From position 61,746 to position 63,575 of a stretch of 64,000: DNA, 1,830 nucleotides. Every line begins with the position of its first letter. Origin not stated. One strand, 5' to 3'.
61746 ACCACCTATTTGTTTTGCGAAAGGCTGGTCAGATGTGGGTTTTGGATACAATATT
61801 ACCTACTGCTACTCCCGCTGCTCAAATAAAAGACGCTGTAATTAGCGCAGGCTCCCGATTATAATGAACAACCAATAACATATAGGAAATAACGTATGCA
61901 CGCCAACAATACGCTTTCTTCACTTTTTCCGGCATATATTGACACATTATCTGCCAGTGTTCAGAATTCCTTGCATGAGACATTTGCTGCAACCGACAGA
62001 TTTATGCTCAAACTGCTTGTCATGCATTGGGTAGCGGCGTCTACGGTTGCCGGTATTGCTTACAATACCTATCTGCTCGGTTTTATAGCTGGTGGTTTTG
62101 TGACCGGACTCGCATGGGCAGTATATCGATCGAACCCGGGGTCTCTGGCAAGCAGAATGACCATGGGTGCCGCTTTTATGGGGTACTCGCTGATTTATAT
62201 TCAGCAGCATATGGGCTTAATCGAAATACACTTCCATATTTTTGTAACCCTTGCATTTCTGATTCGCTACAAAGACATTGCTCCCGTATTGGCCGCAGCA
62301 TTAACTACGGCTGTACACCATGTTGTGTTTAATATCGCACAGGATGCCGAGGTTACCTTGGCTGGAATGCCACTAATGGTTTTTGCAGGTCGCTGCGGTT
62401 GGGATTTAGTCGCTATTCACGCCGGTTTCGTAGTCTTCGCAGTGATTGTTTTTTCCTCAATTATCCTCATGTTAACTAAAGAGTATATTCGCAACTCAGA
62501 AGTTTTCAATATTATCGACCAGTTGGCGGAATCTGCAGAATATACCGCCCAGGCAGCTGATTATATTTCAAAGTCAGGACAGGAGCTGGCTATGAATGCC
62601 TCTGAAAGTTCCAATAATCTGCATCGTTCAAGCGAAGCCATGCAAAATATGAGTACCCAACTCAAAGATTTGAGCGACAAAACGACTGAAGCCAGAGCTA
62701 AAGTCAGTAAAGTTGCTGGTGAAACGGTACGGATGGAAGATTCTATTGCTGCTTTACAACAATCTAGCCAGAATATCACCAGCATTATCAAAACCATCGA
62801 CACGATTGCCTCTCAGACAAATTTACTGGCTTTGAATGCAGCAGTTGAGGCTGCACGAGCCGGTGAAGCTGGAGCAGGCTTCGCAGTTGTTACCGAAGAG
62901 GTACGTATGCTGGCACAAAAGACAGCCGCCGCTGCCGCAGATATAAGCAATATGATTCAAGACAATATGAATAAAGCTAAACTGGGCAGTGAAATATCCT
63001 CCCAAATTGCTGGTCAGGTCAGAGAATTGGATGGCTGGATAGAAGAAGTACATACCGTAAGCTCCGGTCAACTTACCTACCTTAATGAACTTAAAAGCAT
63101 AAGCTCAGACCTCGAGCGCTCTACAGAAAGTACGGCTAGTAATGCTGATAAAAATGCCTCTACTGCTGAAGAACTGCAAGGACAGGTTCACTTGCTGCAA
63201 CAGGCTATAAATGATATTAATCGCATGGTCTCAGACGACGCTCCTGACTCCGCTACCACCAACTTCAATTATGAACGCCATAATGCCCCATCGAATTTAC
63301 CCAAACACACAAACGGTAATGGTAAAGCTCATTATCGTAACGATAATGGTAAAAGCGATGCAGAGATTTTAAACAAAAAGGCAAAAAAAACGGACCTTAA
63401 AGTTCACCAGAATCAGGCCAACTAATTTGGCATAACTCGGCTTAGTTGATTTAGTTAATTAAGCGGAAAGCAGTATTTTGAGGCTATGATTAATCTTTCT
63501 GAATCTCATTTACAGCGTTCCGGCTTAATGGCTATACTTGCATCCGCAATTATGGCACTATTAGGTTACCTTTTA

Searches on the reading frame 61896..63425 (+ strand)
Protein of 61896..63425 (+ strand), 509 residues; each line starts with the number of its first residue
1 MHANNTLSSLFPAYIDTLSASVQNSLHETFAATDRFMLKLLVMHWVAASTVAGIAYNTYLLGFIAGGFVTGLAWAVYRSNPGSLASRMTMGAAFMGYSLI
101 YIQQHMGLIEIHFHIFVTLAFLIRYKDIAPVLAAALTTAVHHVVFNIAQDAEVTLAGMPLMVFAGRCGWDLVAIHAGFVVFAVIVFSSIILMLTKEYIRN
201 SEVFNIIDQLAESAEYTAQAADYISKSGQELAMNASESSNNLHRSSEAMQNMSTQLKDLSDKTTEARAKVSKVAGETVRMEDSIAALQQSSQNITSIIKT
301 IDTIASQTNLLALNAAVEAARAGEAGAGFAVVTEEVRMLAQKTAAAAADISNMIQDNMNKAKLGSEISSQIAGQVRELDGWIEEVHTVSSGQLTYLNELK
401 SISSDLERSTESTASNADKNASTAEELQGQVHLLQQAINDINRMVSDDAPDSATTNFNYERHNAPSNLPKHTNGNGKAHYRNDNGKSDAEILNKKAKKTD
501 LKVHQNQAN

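Call 3: search_protein_families(library=pfam, proteins=[window:61896-63425:+], max_evalue=0.01)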
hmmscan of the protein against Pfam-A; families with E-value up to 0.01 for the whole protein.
window:61896-63425:+ (509 aa): 3 families
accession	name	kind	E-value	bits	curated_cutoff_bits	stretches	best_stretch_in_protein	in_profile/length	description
PF00015.26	MCPsignal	-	1e-29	104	34.6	1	262-425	3-166/172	Methyl-accepting chemotaxis protein (MCP) signalling domain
PF20651.3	EXOC6_Sec15_N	-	0.0052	17.2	27.2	0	222-304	4-86/170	Exocyst complex component EXOC6/Sec15, N-terminal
PF11932.13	DUF3450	-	0.0081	15.9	32.6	0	216-299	14-96/241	Protein of unknown function (DUF3450)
